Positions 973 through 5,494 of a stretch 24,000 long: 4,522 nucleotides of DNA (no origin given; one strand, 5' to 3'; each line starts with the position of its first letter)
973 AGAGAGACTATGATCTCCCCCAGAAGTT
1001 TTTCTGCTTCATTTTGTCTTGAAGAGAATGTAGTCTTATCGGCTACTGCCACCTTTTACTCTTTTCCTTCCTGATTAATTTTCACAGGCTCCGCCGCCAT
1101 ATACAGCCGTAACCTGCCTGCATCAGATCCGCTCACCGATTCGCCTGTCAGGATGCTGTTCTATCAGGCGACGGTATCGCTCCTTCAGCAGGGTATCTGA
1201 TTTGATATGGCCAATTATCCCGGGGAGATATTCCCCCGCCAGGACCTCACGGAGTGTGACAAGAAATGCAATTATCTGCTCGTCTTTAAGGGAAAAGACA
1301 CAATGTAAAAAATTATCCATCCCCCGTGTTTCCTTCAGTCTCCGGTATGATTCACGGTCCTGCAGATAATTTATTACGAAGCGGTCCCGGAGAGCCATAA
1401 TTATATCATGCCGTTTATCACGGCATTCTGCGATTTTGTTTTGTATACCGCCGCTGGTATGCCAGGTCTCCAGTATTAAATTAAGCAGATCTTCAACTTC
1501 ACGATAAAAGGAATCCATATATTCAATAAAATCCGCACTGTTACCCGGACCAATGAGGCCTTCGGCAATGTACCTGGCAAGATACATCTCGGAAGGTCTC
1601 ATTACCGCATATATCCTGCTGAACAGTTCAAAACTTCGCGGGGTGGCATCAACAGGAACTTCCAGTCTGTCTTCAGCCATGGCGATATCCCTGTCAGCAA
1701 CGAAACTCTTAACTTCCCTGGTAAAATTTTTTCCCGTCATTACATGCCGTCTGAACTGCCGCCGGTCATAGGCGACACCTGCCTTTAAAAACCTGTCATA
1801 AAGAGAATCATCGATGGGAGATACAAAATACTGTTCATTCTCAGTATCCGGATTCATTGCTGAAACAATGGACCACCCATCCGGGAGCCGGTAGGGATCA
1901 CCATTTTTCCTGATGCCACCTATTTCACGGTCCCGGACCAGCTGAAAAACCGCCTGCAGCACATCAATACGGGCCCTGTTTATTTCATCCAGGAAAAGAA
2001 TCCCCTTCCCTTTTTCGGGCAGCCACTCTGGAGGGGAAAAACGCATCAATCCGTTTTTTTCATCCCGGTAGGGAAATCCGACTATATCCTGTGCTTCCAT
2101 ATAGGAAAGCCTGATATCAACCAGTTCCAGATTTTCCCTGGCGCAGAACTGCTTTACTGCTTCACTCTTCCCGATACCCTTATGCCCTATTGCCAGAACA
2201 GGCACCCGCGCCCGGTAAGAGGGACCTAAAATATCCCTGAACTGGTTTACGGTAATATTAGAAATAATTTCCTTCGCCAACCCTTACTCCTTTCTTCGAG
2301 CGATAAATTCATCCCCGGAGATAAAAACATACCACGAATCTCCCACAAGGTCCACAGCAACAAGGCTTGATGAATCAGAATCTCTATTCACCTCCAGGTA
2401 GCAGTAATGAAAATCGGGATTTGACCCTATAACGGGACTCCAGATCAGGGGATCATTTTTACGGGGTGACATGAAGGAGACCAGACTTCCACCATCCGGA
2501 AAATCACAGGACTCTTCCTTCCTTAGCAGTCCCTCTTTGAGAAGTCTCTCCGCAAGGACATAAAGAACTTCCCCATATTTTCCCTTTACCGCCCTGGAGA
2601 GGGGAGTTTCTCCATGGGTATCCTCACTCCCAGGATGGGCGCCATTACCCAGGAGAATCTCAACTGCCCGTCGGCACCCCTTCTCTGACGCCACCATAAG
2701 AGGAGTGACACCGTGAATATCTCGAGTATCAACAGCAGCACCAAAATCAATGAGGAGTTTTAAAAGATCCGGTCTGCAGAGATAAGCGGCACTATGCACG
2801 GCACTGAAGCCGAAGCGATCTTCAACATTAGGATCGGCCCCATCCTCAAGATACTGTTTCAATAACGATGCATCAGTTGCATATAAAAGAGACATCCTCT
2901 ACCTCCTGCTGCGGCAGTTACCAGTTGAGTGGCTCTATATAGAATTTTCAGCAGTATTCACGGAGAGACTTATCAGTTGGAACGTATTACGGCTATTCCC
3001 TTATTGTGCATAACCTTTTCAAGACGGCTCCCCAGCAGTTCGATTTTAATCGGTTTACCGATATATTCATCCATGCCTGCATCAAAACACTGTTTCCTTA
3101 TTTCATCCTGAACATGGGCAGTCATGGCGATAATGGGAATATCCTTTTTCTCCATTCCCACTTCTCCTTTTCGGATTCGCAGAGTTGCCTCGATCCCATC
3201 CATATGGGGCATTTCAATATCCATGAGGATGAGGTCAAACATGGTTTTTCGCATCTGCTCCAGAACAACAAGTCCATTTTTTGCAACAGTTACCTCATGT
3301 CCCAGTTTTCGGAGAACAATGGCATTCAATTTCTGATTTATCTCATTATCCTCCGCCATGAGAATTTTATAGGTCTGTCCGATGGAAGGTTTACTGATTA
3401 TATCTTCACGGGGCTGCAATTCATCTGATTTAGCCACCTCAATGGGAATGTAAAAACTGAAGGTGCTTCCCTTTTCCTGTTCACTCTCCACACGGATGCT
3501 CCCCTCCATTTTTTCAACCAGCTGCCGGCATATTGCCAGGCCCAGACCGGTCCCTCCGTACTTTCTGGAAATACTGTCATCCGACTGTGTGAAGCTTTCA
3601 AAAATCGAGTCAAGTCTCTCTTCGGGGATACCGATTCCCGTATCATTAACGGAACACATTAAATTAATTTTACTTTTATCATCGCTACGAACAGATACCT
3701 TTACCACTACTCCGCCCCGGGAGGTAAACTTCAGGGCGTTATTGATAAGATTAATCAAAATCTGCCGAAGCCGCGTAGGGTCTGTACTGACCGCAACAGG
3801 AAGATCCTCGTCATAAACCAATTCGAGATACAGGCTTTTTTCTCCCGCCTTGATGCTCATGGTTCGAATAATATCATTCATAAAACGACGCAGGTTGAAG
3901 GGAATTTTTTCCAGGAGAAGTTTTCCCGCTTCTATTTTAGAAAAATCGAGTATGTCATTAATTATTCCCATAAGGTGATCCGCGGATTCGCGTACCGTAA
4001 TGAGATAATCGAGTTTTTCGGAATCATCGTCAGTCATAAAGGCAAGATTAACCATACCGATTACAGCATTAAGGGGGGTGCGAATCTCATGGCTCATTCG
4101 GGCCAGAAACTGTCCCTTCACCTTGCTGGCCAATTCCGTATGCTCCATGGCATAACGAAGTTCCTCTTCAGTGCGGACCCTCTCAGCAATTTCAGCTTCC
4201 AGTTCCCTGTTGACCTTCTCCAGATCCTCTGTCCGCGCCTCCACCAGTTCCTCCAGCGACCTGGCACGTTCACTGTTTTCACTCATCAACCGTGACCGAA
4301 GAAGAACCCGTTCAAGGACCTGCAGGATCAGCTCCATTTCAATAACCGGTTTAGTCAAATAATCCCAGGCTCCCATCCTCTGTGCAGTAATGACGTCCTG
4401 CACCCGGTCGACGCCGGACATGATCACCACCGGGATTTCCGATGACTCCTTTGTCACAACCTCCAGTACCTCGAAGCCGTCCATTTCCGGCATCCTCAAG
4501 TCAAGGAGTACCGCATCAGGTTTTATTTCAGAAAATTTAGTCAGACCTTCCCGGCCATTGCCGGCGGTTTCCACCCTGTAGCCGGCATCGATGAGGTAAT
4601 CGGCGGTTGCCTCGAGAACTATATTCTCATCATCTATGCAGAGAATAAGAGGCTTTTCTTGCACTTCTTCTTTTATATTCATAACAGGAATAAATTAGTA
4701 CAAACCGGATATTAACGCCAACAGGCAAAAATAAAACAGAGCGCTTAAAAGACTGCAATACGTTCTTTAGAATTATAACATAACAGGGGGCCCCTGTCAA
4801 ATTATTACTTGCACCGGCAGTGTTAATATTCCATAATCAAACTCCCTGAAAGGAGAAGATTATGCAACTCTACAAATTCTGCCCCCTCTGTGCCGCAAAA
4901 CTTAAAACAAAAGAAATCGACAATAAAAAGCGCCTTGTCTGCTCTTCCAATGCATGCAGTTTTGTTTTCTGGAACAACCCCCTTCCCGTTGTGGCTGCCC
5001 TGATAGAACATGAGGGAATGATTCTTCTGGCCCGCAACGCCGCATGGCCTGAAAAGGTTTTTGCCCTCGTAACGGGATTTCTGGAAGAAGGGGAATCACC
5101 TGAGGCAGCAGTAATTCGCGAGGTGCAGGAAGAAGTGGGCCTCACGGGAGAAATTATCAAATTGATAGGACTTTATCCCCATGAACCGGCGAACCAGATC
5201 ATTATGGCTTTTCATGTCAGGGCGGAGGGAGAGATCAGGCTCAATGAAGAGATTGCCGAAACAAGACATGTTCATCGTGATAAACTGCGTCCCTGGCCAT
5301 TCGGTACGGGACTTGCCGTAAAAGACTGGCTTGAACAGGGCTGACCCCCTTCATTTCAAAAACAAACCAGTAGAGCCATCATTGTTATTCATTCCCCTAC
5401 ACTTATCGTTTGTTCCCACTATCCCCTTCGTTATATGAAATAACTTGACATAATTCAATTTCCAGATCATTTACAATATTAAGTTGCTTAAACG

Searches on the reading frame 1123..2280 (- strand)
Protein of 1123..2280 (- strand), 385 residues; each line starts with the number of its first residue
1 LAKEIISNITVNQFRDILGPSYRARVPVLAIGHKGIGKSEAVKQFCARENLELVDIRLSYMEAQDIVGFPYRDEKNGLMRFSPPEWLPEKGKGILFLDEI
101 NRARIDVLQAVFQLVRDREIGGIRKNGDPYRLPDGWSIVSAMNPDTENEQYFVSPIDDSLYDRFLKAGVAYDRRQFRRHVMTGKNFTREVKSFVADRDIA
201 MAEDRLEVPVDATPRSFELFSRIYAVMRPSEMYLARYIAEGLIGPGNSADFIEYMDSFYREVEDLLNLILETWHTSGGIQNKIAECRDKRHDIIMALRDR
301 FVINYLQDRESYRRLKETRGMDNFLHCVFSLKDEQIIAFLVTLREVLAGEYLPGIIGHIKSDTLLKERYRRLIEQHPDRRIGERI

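Call 6: search_protein_families(library=pfam, proteins=[window:1123-2280:-])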
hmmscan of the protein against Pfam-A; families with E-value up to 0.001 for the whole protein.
window:1123-2280:- (385 aa): 3 families
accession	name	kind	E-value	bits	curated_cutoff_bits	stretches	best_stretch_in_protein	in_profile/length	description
PF07728.20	AAA_5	-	3.4e-09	37.3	22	1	28-164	2-139/139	AAA domain (dynein-related subfamily)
PF07726.17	AAA_3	-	6.9e-06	26.4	27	1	29-165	3-130/131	ATPase family associated with various cellular activities (AAA)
PF20030.5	bpMoxR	-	0.00057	19.4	27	0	12-165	18-161/205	MoxR domain in the MoxR-vWA-beta-propeller ternary systems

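Call 7: search_protein_families(library=ncbifam, proteins=[window:1123-2280:-])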
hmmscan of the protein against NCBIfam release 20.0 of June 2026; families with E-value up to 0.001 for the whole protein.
window:1123-2280:- (385 aa): 0 families

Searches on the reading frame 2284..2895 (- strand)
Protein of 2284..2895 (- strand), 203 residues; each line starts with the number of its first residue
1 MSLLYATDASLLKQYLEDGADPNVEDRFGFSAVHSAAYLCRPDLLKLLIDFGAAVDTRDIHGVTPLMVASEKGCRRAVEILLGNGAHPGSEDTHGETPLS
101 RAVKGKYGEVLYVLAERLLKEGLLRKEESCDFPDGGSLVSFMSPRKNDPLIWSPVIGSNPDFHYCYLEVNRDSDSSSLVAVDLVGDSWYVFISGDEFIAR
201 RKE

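Call 6: search_protein_families(library=pfam, proteins=[window:2284-2895:-])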
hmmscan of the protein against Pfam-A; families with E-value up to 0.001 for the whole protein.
window:2284-2895:- (203 aa): 5 families
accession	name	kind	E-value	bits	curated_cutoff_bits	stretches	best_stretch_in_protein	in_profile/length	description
PF12796.13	Ank_2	-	1.8e-15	57.7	27.3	1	8-92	9-90/90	Ankyrin repeats (3 copies)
PF13857.12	Ank_5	-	9.4e-14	51.8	27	1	48-102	1-56/56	Ankyrin repeats (many copies)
PF00023.36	Ank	-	5.9e-13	48.7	21.1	0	61-91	1-31/33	Ankyrin repeat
PF13637.12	Ank_4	-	2.4e-11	44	22.7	1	33-81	1-49/50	Ankyrin repeats (many copies)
PF13606.12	Ank_3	-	9.3e-11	41.3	22.3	0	29-56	2-29/30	Ankyrin repeat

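Call 7: search_protein_families(library=ncbifam, proteins=[window:2284-2895:-])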
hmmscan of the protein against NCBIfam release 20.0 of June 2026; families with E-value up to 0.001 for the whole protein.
window:2284-2895:- (203 aa): 4 families
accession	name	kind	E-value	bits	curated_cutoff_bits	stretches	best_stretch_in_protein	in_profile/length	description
NF043029.1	T4SS_AnkY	equivalog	1.5e-09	36.9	600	1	26-103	455-532/543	Dot/Icm T4SS effector AnkY/LegA9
NF043023.1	T4SS_AnkH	equivalog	9.6e-09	34.5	600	1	11-100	14-103/467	Dot/Icm T4SS effector AnkH/LegA3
NF041931.2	MzaA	equivalog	2.8e-08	33.1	800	1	48-117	21-90/726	MZA anti-phage system associated sigma-70 family RNA polymerase sigma factor MzaA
NF043022.1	T4SS_AnkG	equivalog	2.1e-05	23.5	500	1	47-106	384-447/455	Dot/Icm T4SS effector AnkG/AnkZ/LegA7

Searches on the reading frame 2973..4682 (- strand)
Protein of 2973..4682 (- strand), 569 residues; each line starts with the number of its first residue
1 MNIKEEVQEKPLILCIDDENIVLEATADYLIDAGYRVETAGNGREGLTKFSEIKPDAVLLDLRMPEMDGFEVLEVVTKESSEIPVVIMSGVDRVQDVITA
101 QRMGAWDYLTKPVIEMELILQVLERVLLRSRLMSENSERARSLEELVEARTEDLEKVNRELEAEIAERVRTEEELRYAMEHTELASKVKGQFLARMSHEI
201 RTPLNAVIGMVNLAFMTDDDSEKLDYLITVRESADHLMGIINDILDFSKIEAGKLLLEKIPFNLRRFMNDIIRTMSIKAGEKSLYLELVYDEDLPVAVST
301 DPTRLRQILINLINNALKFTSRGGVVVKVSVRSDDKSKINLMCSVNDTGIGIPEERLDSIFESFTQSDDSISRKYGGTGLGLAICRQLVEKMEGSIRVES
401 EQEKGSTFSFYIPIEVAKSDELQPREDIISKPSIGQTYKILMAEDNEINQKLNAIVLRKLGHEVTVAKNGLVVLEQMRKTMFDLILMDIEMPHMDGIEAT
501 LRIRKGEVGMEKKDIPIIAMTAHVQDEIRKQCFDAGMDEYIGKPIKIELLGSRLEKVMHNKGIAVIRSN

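Call 6: search_protein_families(library=pfam, proteins=[window:2973-4682:-])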
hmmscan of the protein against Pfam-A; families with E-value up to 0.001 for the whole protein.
window:2973-4682:- (569 aa): 4 families
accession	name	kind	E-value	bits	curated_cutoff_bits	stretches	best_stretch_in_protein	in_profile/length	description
PF00072.30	Response_reg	-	3.6e-51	172.5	30.2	2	13-120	1-108/111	Response regulator receiver domain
PF02518.31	HATPase_c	-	1.7e-32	112.6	26.4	1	300-415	1-110/111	Histidine kinase-, DNA gyrase B-, and HSP90-like ATPase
PF00512.31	HisKA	-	8.5e-19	67.8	26.9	1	189-253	2-66/66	His Kinase A (phospho-acceptor) domain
PF13589.12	HATPase_c_3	-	0.00013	22.5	25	1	307-387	5-84/137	Histidine kinase-, DNA gyrase B-, and HSP90-like ATPase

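Call 7: search_protein_families(library=ncbifam, proteins=[window:2973-4682:-])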
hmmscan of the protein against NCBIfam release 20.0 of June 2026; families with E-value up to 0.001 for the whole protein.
window:2973-4682:- (569 aa): 163 families (the best 25 are shown)
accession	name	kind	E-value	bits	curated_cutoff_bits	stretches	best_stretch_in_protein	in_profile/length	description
NF008318.0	PRK11107.1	equivalog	2.2e-128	429.8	890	3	174-419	278-523/920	two-component sensor histidine kinase BarA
TIGR02956.1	TMAO_torS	equivalog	2.8e-126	422.9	676.5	2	138-561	420-823/967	TMAO reductase system sensor histidine kinase/response regulator TorS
NF011874.0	PRK15347.1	equivalog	1.5e-109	367.5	852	3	154-418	366-618/921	two component system sensor kinase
NF041947.1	LuxQ_Vibrio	equivalog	3.1e-103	346.3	1200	1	164-554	447-835/843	quorum-sensing autoinducer 2 sensor kinase/phosphatase LuxQ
NF008302.0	PRK11091.1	equivalog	1.6e-101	340.8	838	2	178-560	272-645/779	aerobic respiration two-component sensor histidine kinase ArcB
NF045901.1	HisKinLetSLeg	equivalog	4.9e-99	332.5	1650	3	140-420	251-524/906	two-component system sensor histidine kinase LetS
NF008099.0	PRK10841.1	equivalog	8.8e-95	318.3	920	3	164-427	445-703/949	two-component system sensor histidine kinase RcsC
NF038297.2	hybrid_HK_HrmK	equivalog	3.7e-90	303.3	725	2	164-555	210-605/607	hybrid histidine kinase/response regulator HrmK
NF008543.0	PRK11466.1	equivalog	4.3e-74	249.9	982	1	146-555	405-795/914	TMAO reductase system sensor histidine kinase/response regulator TorS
NF007420.1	PRK09959.1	equivalog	3.4e-59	200.5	1995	2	185-558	708-1074/1197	acid-sensing system histidine kinase EvgS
NF041832.1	near_NosP_CTERM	subfamily_domain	8.4e-58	196.2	400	2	183-553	1-365/370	NahK/ErcS family hybrid sensor histidine kinase/response regulator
NF041880.1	EPS_EpsF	equivalog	8.3e-57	192.8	900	3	174-411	259-488/492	response regulator EpsF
NF047465.1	hybrid_HK_LvrA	exception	7.2e-56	189.7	1200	2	131-557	144-583/819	hybrid histidine kinase/response regulator LvrA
NF046044.1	PnpS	equivalog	1e-55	189.3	400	1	185-413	166-390/390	two-component system histidine kinase PnpS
NF047874.1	MASE3_PAS_HK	subfamily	1.4e-50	172.8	560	1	165-429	375-640/655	MASE3 domain-containing sensor histidine kinase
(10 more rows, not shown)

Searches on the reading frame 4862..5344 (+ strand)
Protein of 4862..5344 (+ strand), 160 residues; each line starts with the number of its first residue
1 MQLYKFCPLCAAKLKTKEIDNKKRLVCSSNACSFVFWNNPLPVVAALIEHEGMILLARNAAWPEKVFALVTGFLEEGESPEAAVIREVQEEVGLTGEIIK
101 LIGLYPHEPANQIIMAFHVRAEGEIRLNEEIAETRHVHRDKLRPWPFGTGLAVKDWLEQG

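Call 7: search_protein_families(library=ncbifam, proteins=[window:4862-5344:+])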
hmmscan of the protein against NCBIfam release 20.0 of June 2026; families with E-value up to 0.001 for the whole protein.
window:4862-5344:+ (160 aa): 17 families
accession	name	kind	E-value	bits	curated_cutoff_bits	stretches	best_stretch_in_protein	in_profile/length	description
NF001299.0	PRK00241.1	equivalog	1.6e-21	77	158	1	4-147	102-243/263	NAD(+) diphosphatase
NF007834.0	PRK10546.1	equivalog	5e-09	36.1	156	1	41-121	4-88/135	pyrimidine (deoxy)nucleoside triphosphate diphosphatase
TIGR00586.1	mutt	equivalog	7.1e-07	29.3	97.9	1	51-120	16-88/129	8-oxo-dGTP diphosphatase MutT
NF008044.0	PRK10776.1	equivalog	7.1e-07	29.2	148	1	66-117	32-84/130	8-oxo-dGTP diphosphatase MutT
NF041652.1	Nud_hyd_Dein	equivalog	1e-06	29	200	1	47-141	20-126/152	Nudix hydrolase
NF003787.0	PRK05379.1-4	equivalog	3.4e-06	26.3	449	1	43-95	210-263/346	bifunctional nicotinamide-nucleotide adenylyltransferase/Nudix hydroxylase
NF006530.0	PRK08999.1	equivalog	2.2e-05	23.6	245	1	43-108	8-76/315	Nudix family hydrolase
NF001935.0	PRK00714.1-2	equivalog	3.4e-05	23.4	259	1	67-103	33-69/183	RNA pyrophosphohydrolase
NF006961.0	PRK09438.1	equivalog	5e-05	22.8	103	1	64-130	31-98/151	dihydroneopterin triphosphate diphosphatase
NF012016.0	PRK15472.1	equivalog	8.1e-05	22.3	95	0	43-95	6-61/141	nucleoside triphosphatase NudI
TIGR02705.1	nudix_YtkD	equivalog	8.8e-05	22.1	154.4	1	72-114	52-94/156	RNA deprotection pyrophosphohydrolase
NF008736.0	PRK11762.1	equivalog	9.7e-05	22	169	1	44-102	52-111/186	ADP compounds hydrolase NudE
NF001937.0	PRK00714.1-4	equivalog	0.00019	21.1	139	1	45-103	13-69/161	RNA pyrophosphohydrolase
NF001936.0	PRK00714.1-3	equivalog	0.00021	21.2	118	1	53-107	24-75/155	RNA pyrophosphohydrolase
NF001934.0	PRK00714.1-1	equivalog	0.00022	20.7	241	1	47-102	15-68/176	RNA pyrophosphohydrolase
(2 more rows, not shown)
